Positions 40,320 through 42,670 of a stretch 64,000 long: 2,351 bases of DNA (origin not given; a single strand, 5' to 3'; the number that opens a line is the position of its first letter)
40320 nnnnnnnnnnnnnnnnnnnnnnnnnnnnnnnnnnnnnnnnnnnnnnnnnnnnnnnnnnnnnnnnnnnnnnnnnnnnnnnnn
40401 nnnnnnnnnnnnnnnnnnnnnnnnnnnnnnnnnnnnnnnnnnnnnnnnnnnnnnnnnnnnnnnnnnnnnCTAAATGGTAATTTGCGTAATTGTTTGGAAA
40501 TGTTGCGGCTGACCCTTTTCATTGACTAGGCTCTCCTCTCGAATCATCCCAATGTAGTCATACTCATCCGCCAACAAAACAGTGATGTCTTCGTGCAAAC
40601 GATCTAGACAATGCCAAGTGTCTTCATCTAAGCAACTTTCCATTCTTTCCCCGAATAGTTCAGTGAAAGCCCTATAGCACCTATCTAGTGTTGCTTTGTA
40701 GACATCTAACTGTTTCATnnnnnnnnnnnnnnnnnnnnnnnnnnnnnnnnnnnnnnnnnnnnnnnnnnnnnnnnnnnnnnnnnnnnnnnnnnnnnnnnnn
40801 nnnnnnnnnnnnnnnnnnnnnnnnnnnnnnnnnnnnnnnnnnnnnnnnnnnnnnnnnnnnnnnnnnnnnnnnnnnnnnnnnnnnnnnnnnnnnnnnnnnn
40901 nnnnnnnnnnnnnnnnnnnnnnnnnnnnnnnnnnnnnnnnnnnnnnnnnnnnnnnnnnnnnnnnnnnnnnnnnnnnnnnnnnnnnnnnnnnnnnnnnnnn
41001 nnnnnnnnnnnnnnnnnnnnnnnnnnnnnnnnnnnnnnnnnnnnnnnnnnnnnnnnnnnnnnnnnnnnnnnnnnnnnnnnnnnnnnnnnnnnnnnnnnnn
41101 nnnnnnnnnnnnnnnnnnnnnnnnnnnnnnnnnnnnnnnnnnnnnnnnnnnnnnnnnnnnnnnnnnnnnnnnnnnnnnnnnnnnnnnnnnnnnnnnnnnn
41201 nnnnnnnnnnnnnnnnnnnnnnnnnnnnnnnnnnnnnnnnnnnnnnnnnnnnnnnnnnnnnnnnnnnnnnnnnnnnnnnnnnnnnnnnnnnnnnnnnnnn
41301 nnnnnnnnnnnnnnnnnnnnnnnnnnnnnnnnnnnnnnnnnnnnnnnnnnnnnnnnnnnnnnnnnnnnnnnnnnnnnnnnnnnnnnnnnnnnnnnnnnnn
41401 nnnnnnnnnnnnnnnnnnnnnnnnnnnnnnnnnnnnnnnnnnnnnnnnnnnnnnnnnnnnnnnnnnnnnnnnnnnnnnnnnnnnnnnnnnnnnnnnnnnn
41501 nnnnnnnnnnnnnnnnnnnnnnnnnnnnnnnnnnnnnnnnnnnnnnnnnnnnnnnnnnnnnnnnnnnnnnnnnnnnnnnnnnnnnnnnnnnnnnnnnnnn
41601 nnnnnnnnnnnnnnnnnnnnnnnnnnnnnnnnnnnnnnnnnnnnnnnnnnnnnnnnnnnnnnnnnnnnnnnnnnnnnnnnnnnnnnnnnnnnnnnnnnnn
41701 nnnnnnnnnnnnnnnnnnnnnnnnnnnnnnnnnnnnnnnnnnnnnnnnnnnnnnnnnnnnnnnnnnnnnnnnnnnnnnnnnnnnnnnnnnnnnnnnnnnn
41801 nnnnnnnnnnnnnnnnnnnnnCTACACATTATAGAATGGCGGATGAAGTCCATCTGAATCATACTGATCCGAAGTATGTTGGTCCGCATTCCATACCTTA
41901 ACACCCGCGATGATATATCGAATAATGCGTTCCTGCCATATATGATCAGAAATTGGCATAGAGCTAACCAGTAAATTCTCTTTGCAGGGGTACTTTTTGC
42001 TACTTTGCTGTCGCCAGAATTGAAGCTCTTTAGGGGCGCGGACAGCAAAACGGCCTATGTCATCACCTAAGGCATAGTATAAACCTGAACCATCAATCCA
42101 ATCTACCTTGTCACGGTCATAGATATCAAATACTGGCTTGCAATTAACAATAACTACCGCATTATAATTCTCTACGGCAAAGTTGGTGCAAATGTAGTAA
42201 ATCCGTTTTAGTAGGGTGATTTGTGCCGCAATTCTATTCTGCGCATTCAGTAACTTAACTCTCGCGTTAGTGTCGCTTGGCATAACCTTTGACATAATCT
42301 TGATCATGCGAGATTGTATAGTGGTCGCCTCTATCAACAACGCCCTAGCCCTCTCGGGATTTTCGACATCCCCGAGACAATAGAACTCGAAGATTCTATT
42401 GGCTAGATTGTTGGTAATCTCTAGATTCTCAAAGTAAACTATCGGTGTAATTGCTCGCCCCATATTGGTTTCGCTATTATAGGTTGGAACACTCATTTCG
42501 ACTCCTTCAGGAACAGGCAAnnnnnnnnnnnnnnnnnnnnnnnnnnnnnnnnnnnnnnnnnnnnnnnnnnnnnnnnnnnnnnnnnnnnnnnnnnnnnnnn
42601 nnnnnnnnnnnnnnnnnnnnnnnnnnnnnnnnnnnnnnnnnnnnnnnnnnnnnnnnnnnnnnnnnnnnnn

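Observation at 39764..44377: Five-member diversified paralog family ('GDDI' motif) with an interleaved PD-(D/E)xK nuclease-like gene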

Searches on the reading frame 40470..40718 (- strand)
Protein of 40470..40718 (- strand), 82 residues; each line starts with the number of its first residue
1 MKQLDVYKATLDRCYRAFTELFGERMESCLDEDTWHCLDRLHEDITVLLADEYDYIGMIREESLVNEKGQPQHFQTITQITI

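Call 83: search_protein_families(library=pfam, proteins=[window:40470-40718:-], max_evalue=0.01)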
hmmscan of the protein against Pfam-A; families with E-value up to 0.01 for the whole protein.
window:40470-40718:- (82 aa): 0 families

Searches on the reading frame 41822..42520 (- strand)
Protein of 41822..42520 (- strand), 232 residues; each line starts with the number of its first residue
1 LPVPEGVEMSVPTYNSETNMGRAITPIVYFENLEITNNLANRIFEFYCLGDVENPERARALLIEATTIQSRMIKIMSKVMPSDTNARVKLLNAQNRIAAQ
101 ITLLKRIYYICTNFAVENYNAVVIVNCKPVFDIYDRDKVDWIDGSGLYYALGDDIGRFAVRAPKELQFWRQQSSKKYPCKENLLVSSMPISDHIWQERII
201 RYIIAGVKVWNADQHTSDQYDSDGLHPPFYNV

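Call 5: search_protein_families(library=pfam, proteins=[window:41822-42520:-], max_evalue=1)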
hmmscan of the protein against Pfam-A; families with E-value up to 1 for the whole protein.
window:41822-42520:- (232 aa): 1 family
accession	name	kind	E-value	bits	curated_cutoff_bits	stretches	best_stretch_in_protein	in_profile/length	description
PF07651.22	ANTH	-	0.0029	17.1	21.5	1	68-119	202-253/276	ANTH domain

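Call 6: search_protein_families(library=phrogs, proteins=[window:41822-42520:-], max_evalue=1)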
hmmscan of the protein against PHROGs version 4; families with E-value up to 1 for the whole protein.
window:41822-42520:- (232 aa): 1 family
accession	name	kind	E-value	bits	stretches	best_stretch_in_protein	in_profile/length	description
phrog_7884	-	unknown function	0.23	12.4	1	187-221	18-52/66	-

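Call 8: search_dna_similar(query=window:41822-42520:-, collection=phages, mode=protein, max_evalue=0.01, max_rows=30)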
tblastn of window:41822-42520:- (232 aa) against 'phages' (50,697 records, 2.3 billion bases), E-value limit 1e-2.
No match.

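Call 10: find_homologous_proteins(query=window:41822-42520:-, max_evalue=0.01)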
Query window:41822-42520:- (232 aa): 2 proteins with E <= 0.01 among 176 candidates.
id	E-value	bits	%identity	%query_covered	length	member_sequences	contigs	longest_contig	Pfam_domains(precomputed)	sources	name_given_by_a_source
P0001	1.0e-148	511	100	97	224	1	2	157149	-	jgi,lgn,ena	-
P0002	4.6e-73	264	80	63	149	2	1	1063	-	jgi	-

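Call 12: find_encoding_contigs(protein=P0001, flank=10000, max_places=6)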
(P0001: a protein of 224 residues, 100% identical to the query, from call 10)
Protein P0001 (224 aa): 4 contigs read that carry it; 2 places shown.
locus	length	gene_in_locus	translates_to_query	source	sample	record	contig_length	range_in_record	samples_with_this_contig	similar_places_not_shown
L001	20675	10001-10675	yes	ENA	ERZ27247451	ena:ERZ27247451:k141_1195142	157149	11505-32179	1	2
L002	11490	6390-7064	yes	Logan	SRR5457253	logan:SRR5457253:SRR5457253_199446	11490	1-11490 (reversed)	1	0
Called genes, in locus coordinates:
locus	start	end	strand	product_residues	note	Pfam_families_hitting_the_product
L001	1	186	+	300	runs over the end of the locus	PF01145:Band_7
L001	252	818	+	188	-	PF01467:CTP_transf_like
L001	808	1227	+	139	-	-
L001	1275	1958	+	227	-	-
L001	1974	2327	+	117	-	-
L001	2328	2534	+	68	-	-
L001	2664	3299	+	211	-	-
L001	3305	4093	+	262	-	-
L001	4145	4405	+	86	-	-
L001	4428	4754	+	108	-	-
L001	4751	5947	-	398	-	-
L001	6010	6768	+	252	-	PF00149:Metallophos (weak)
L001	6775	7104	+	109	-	-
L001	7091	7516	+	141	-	-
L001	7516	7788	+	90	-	-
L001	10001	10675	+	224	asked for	-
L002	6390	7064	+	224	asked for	-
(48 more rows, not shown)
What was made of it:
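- Checked: Independent gene calls on the identical 157-kb metagenome contig agree, except that D is called from ATG 42496 (224 aa) rather than TTG 42520 (call 12).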

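Call 22: predict_structure(alignment_id=A2)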
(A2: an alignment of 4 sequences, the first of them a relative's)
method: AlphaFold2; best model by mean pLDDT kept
length: 224 residues; sequences in the alignment: 4
mean_pLDDT: 51.1   pTM: 0.45
mean pLDDT of the five models: 51.1, 51.1, 47.7, 47.7, 45.5
residues with pLDDT >= 90: 0; 70-90: 34; 50-70: 82; < 50: 108
segments of 3 or more residues with pLDDT < 50: 1-16, 107-139, 141-147, 165-176, 185-187, 196-224
pLDDT, mean of each block of 10 residues (from residue 1): 34 46 62 57 59 76 77 73 65 59 47 33 34 38 45 52 49 47 52 48 38 42 33
secondary structure, 60 per line:
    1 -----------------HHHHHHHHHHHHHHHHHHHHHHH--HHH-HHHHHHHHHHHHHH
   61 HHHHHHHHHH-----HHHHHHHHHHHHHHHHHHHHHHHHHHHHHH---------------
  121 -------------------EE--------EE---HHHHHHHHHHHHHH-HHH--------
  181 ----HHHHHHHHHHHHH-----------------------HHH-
elements in order: H18-40 H47-70 H76-105 H155-168 H185-197

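Call 23: search_protein_representatives(alignment_id=A2)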
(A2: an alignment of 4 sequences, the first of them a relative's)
Query: 4 sequences, 192 profile positions. Proteins with E-value up to 0.001 (for the whole library): 6; up to 1e-10: 5; up to 1e-30: 4. The best 6 are listed.
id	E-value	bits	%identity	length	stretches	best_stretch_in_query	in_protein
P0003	1.1e-68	247.4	-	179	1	1-191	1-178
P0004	4.8e-61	222.4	-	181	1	8-178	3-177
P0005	2.3e-37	145.2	-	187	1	4-176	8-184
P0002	3.4e-35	138.1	-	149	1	58-183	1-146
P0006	1.7e-20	90.2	-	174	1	9-190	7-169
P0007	9.6e-04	35.5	-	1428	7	14-93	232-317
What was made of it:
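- The profile search found no DDIxR protein outside this clade (call 23).
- Tried and rejected: Exhaustive HMMER profile search of 1.84 billion representatives: only orthologues plus P0006, and one spurious coiled-coil hit (call 23).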

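Call 25: find_encoding_contigs(protein=P0006, flank=10000, max_places=6)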
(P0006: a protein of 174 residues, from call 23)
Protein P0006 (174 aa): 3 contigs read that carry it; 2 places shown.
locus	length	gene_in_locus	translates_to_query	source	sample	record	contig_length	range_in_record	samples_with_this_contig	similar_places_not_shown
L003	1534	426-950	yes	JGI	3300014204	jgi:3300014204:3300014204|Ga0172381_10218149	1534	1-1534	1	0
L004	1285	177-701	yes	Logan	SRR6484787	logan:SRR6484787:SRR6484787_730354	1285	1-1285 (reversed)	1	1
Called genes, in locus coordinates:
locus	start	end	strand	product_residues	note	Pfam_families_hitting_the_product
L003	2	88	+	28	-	?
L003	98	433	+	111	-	-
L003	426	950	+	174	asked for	-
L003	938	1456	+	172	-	-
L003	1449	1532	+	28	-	?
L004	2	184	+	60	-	?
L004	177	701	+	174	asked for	-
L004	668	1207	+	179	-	-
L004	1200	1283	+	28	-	?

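Call 30: find_related_loci(query=A3, collection=viral_contigs, flank=10000)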
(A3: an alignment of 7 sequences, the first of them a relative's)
Query A3 (224 aa) in viral_contigs; peptide patterns used: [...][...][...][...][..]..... (x = any residue, [..] = any of these).
14 stretches matched a pattern, but none encodes a relative of the query by tblastn (E <= 1e-3).

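Call 34: find_encoding_contigs(protein=P0005, flank=10000, max_places=8)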
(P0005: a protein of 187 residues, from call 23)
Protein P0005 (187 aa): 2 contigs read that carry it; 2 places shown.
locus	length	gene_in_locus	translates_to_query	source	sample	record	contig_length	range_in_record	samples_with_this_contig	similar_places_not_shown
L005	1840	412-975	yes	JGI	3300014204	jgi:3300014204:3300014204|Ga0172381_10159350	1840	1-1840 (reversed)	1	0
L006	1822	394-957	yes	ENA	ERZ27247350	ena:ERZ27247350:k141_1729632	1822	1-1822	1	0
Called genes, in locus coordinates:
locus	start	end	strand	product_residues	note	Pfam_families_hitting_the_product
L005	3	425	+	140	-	?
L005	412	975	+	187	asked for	-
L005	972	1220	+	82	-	-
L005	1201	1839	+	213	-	?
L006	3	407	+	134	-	?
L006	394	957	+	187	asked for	-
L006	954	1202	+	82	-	-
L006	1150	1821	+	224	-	?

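Call 35: find_encoding_contigs(protein=P0002, flank=10000, max_places=8)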
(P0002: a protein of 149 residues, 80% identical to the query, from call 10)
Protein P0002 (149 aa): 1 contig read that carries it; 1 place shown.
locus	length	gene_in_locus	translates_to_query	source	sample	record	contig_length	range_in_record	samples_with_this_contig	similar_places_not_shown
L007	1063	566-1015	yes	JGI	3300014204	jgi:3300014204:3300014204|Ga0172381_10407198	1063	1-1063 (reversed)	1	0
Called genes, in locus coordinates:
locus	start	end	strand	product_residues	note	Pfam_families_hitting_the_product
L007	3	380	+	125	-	?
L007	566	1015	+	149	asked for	-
